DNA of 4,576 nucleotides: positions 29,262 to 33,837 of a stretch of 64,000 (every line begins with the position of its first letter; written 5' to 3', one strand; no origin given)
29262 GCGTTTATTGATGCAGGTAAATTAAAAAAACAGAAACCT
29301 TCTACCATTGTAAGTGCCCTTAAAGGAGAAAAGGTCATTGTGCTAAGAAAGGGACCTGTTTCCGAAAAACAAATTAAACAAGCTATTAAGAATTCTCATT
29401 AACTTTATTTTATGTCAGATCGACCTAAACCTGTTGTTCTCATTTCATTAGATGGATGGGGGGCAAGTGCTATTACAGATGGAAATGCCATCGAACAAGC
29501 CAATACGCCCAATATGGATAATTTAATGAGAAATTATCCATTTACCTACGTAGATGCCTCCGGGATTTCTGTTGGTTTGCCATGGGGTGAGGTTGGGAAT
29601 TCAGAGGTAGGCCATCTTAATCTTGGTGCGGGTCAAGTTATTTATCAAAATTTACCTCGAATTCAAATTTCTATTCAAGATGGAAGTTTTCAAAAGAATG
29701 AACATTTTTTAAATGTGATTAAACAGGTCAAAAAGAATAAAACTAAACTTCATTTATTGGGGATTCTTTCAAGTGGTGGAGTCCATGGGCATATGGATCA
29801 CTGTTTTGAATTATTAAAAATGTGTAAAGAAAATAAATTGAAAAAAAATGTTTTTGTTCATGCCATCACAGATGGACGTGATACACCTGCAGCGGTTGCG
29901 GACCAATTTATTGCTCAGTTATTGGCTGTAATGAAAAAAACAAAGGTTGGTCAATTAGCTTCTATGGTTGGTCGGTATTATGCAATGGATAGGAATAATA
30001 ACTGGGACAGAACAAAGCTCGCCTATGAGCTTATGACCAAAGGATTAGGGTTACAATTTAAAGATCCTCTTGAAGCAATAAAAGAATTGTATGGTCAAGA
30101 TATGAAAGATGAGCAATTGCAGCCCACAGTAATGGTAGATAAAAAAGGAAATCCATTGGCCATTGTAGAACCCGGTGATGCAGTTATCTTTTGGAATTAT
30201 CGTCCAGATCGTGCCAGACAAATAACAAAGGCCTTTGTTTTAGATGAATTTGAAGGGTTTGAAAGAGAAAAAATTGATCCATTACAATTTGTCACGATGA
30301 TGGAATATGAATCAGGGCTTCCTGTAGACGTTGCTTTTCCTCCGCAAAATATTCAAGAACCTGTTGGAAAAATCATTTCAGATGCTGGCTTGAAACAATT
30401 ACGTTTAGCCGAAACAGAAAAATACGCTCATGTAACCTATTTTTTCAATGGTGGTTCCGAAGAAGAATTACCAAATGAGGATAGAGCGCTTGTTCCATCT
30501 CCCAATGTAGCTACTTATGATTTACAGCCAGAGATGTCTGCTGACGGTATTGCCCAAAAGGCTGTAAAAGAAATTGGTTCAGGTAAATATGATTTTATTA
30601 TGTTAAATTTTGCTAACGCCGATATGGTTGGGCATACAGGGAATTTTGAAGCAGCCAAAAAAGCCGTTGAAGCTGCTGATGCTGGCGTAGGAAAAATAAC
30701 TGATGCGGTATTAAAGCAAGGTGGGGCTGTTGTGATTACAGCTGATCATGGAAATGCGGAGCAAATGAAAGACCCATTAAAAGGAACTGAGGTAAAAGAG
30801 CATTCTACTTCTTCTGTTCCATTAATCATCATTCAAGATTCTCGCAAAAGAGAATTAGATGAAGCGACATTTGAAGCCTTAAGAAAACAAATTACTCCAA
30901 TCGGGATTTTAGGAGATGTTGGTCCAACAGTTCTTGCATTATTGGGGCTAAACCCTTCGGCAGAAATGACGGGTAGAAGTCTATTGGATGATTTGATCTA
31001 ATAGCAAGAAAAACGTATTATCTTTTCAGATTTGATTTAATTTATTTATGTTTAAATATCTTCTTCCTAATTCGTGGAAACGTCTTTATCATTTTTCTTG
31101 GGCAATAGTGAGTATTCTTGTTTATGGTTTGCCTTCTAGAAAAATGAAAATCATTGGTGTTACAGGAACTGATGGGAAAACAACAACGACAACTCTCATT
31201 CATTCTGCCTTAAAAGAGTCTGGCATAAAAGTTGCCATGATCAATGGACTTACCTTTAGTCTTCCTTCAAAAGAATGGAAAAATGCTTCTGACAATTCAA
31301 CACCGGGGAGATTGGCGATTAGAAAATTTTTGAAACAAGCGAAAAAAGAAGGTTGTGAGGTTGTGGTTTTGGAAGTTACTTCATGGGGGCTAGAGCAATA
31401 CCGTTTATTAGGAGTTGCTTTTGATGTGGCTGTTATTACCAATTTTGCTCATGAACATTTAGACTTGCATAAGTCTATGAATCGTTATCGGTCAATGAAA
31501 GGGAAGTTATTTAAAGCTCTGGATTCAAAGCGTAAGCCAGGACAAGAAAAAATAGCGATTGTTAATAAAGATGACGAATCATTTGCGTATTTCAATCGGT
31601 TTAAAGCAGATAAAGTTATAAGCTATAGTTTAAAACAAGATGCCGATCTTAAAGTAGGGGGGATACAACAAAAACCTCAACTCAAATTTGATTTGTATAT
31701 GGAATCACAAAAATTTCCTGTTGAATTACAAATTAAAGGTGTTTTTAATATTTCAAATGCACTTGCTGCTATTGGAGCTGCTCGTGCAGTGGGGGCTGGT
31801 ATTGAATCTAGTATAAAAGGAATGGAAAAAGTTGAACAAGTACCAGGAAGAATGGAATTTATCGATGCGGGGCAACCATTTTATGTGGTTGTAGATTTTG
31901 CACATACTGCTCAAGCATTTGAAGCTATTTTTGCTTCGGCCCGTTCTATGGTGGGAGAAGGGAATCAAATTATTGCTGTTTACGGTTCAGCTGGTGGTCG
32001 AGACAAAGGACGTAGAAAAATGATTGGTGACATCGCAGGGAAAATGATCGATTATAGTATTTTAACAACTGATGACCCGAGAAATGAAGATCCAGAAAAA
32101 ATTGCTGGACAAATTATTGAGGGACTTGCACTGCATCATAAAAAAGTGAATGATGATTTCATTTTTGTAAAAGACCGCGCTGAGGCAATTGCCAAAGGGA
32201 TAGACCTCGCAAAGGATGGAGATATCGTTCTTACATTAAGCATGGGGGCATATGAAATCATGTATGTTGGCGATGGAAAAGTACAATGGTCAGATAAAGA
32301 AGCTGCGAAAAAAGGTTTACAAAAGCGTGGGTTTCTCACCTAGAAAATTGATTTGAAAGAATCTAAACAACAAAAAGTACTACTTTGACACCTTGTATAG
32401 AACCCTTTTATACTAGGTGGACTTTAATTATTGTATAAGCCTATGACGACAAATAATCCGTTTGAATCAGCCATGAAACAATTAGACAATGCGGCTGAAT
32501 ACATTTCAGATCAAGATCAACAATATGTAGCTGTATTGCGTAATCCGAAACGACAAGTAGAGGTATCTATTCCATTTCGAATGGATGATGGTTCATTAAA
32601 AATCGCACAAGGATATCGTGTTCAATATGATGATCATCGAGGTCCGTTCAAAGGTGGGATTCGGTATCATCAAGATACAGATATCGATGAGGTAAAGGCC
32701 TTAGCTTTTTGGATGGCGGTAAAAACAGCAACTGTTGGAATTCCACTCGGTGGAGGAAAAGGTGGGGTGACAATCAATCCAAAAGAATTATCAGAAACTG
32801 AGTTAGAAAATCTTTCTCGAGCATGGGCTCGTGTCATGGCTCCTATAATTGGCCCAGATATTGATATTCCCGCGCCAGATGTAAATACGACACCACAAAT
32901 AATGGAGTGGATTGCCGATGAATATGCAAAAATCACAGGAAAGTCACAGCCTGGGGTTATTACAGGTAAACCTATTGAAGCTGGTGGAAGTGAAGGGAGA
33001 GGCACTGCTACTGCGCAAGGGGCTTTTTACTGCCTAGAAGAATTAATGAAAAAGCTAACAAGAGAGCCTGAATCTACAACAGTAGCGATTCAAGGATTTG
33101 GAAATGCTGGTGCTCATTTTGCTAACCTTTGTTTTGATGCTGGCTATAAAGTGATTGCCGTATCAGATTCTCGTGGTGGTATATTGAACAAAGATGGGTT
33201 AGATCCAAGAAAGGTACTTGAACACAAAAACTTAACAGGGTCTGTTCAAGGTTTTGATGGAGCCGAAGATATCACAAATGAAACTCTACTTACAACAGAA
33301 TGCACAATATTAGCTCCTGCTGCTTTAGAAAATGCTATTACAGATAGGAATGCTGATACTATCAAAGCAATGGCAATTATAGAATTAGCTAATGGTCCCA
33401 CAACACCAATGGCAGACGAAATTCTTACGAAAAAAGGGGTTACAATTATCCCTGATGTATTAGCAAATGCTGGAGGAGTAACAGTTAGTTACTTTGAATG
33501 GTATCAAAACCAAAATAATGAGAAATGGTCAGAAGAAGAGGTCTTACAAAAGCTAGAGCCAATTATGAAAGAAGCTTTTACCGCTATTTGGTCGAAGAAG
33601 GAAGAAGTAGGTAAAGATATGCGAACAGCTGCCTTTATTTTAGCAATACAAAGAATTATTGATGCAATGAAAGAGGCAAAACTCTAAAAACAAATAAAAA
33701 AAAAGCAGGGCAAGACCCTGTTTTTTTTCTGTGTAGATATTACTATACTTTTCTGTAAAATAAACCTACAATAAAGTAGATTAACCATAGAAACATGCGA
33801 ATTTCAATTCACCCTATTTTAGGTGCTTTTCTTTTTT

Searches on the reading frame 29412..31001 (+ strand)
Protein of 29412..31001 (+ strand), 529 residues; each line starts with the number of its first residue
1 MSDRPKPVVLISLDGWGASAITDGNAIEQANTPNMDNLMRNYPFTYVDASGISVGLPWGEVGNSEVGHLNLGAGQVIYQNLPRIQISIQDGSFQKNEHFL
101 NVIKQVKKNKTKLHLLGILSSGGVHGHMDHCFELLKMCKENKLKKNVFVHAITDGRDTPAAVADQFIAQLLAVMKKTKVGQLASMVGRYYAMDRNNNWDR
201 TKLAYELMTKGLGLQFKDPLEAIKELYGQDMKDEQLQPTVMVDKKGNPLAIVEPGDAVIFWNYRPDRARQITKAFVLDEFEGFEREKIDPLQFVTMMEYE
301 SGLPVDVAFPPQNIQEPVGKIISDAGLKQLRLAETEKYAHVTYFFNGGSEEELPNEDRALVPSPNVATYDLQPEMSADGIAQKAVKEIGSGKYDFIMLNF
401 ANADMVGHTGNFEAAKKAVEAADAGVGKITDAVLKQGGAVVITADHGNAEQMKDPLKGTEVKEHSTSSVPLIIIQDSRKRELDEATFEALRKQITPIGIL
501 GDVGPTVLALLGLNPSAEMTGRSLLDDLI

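Call 87: search_protein_families(library=pfam, proteins=[window:29412-31001:+], max_evalue=0.00001)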
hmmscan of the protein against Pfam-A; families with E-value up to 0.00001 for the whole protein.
window:29412-31001:+ (529 aa): 3 families
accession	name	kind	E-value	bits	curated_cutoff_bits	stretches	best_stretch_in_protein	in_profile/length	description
PF01676.23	Metalloenzyme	-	1.3e-80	271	24.3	1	6-514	1-251/252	Metalloenzyme superfamily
PF06415.18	iPGM_N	-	1.5e-77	260.4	27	1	84-300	1-216/217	BPG-independent PGAM N-terminus (iPGM_N)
PF01663.27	Phosphodiest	-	6.5e-08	33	23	0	385-450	157-223/342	Type I phosphodiesterase / nucleotide pyrophosphatase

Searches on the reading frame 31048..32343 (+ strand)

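Call 87: search_protein_families(library=pfam, proteins=[window:31048-32343:+], max_evalue=0.00001)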
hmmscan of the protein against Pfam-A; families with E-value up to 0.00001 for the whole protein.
window:31048-32343:+ (431 aa): 2 families
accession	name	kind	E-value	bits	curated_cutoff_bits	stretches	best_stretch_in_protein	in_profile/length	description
PF08245.18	Mur_ligase_M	-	4.9e-46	157.6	24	1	38-245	1-200/200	Mur ligase middle domain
PF02875.26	Mur_ligase_C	-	6.4e-26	92.1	28.4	1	267-398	1-125/127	Mur ligase, glutamate ligase domain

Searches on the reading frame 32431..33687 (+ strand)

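Call 87: search_protein_families(library=pfam, proteins=[window:32431-33687:+], max_evalue=0.00001)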
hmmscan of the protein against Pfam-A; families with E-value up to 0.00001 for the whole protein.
window:32431-33687:+ (418 aa): 2 families
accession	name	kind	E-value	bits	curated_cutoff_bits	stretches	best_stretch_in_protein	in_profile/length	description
PF00208.27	ELFV_dehydrog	-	1.1e-76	258.2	23.4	1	185-415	1-239/241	Glutamate/Leucine/Phenylalanine/Valine dehydrogenase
PF02812.23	ELFV_dehydrog_N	-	1.4e-52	177.3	25.3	1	39-166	1-128/129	Glu/Leu/Phe/Val dehydrogenase, dimerisation domain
